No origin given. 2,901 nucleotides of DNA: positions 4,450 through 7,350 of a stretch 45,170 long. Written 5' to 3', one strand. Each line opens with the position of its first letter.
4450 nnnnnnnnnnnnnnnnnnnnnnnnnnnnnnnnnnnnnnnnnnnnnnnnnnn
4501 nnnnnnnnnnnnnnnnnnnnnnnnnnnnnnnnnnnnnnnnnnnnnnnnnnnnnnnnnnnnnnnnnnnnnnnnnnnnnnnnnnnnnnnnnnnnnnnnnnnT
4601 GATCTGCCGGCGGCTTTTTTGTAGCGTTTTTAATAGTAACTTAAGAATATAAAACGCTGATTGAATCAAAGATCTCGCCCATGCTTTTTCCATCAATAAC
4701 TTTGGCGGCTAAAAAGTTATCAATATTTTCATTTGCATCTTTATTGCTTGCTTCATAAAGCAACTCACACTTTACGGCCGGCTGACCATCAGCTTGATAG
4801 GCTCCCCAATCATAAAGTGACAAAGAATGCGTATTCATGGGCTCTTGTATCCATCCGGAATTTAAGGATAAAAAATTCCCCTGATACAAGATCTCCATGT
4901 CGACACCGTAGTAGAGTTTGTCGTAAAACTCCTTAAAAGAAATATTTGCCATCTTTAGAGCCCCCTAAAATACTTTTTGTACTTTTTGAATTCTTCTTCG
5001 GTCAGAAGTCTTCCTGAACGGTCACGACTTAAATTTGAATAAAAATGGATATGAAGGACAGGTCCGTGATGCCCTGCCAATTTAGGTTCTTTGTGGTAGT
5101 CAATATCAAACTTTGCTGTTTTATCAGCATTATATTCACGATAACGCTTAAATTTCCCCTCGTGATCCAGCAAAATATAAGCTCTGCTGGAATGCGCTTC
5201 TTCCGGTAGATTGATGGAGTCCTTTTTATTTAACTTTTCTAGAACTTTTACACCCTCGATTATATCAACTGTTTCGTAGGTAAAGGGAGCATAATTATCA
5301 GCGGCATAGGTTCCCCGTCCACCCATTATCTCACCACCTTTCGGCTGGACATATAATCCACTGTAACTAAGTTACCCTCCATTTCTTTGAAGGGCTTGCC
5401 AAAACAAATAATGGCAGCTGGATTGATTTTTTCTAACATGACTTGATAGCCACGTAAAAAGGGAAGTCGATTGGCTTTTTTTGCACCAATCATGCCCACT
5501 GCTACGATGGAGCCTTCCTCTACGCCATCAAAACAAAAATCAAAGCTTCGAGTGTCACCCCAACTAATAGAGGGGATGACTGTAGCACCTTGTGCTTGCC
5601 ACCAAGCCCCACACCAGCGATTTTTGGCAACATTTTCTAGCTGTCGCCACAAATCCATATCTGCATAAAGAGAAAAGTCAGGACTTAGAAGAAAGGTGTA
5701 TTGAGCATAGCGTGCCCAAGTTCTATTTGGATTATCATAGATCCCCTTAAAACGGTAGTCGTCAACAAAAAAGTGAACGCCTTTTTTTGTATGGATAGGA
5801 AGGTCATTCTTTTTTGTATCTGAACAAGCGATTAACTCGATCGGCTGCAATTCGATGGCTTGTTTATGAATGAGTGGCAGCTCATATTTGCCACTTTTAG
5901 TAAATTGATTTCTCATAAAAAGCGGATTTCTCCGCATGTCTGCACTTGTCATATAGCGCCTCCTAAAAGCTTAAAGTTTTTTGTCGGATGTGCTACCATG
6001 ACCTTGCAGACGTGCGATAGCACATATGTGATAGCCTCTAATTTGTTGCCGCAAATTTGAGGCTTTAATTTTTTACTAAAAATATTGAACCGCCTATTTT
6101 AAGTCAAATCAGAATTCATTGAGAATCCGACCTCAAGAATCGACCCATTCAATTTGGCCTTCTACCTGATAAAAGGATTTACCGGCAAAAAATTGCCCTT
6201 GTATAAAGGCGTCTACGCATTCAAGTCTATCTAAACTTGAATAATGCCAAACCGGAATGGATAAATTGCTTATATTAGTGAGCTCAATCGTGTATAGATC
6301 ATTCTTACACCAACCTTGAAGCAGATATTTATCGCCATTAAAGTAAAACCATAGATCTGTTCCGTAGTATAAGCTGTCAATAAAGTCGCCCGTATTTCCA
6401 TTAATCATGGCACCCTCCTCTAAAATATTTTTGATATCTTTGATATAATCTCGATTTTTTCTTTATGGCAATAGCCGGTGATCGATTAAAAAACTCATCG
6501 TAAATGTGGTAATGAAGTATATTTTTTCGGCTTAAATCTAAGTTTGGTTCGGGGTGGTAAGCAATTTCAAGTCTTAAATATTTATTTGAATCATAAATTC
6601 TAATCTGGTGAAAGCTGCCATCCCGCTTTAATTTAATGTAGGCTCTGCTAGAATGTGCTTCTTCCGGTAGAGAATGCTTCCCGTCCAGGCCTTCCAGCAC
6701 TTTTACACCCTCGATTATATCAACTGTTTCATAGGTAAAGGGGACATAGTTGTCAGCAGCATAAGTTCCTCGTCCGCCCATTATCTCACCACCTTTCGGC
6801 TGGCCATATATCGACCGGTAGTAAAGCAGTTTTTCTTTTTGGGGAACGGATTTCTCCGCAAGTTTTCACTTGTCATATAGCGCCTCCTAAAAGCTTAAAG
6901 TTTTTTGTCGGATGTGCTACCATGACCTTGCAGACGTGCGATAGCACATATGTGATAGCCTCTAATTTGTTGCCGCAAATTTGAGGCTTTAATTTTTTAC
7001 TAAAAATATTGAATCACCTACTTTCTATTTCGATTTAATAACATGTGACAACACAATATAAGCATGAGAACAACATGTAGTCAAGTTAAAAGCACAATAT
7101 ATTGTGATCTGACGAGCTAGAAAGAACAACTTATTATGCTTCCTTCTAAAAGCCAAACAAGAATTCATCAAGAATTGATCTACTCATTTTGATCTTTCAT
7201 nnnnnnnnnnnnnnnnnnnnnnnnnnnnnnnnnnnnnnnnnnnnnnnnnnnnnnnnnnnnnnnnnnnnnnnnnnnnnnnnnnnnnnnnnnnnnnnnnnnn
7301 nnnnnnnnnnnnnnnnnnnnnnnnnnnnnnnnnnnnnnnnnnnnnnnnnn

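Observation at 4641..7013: Tandemly duplicated three-gene cassette: DUF4417-like protein, small HxH protein, small companion protein (polymorphic toxin-immunity-like)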

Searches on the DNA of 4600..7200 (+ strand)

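Call 12: search_dna_similar(query=window:4600-7200:+, collection=phages, mode=distant)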
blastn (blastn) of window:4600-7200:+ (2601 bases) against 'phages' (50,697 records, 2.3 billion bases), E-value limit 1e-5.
Records with a match: 1; places in all: 1; records where one place covers at least 80% of the query: 0.
Best place of each record, by identity: 60-80% 1.
By first word of the organism name: Bacteriophage 1.
By host as written in the record: - 1.
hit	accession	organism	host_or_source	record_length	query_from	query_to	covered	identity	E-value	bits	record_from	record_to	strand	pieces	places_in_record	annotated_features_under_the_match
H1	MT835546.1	Bacteriophage sp.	human fecal samples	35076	641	1357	28%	66.0%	2e-39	170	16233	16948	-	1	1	record has no annotation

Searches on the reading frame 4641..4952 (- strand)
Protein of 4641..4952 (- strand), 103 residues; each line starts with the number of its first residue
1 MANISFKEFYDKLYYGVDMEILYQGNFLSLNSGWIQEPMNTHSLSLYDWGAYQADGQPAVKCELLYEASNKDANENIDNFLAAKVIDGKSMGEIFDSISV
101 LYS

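Call 5: search_protein_families(library=pfam, proteins=[window:4641-4952:-], max_evalue=0.1)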
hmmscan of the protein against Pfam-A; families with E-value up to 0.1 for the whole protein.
window:4641-4952:- (103 aa): 0 families

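Call 6: search_protein_families(library=phrogs, proteins=[window:4641-4952:-], max_evalue=0.1)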
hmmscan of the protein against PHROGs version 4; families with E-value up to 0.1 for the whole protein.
window:4641-4952:- (103 aa): 1 family
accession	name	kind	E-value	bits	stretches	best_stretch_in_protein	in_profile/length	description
phrog_27650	-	unknown function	0.0022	19.3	1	73-98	40-65/70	-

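Call 7: search_protein_families(library=ncbifam, proteins=[window:4641-4952:-], max_evalue=0.1)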
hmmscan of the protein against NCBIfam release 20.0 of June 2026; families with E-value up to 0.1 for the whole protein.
window:4641-4952:- (103 aa): 0 families

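Call 8: search_protein_families(library=padloc, proteins=[window:4641-4952:-], max_evalue=0.1)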
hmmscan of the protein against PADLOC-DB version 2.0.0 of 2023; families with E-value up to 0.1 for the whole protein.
window:4641-4952:- (103 aa): 0 families

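Call 28: find_homologous_proteins(query=window:4641-4952:-)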
Query window:4641-4952:- (103 aa): 1 proteins with E <= 0.001 among 3 candidates.
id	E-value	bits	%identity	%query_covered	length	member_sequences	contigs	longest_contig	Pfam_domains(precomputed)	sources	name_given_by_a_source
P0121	1.0e-62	227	100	100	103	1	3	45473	-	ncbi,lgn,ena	-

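Call 68: search_protein_families(library=pfam, alignment_id=A4, max_evalue=0.05)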
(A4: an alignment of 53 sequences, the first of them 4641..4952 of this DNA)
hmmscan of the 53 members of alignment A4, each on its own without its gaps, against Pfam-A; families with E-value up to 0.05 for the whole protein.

A. member 1, window:4641-4952:- (103 aa): 0 families

B. families by the number of members that match (of 53 scanned): 8 families
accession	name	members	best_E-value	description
PF12367.13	PFO_beta_C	1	0.0029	Pyruvate ferredoxin oxidoreductase beta subunit C terminal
PF24327.1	DUF7497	1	0.0064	Domain of unknown function (DUF7497)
PF20439.3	SpoIVA_C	1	0.0089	Sporulation stage IV protein A, C-terminal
PF13790.11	SR1P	1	0.0096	SR1 protein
PF20955.3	Caud_bapl16_4th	1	0.013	Phage tail base-plate attachment protein C-terminal barrel domain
PF22544.2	HYDIN_VesB_CFA65-like_Ig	1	0.021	HYDIN/CFA65/VesB-like, Ig-like domain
PF07358.16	DUF1482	1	0.025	Protein of unknown function (DUF1482)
PF14411.12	LHH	1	0.029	A nuclease of the HNH/ENDO VII superfamily with conserved LHH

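Call 69: search_solved_structures(query=A4, max_evalue=10, show_alignments=1)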
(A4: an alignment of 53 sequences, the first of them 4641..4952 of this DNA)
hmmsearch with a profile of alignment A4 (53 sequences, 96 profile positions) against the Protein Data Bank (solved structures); distinct sequences matched with E-value up to 10: 4.
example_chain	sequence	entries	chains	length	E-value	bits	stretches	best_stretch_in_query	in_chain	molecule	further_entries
6n1l_A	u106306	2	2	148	1.3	12.9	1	4-75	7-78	Fibronectin-binding protein BBK32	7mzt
2wmh_A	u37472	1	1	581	4.7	11.2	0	5-40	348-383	FUCOLECTIN-RELATED PROTEIN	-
2wmg_A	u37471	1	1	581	4.7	11.2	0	5-40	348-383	FUCOLECTIN-RELATED PROTEIN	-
2wmf_A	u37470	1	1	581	4.7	11.1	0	5-40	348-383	FUCOLECTIN-RELATED PROTEIN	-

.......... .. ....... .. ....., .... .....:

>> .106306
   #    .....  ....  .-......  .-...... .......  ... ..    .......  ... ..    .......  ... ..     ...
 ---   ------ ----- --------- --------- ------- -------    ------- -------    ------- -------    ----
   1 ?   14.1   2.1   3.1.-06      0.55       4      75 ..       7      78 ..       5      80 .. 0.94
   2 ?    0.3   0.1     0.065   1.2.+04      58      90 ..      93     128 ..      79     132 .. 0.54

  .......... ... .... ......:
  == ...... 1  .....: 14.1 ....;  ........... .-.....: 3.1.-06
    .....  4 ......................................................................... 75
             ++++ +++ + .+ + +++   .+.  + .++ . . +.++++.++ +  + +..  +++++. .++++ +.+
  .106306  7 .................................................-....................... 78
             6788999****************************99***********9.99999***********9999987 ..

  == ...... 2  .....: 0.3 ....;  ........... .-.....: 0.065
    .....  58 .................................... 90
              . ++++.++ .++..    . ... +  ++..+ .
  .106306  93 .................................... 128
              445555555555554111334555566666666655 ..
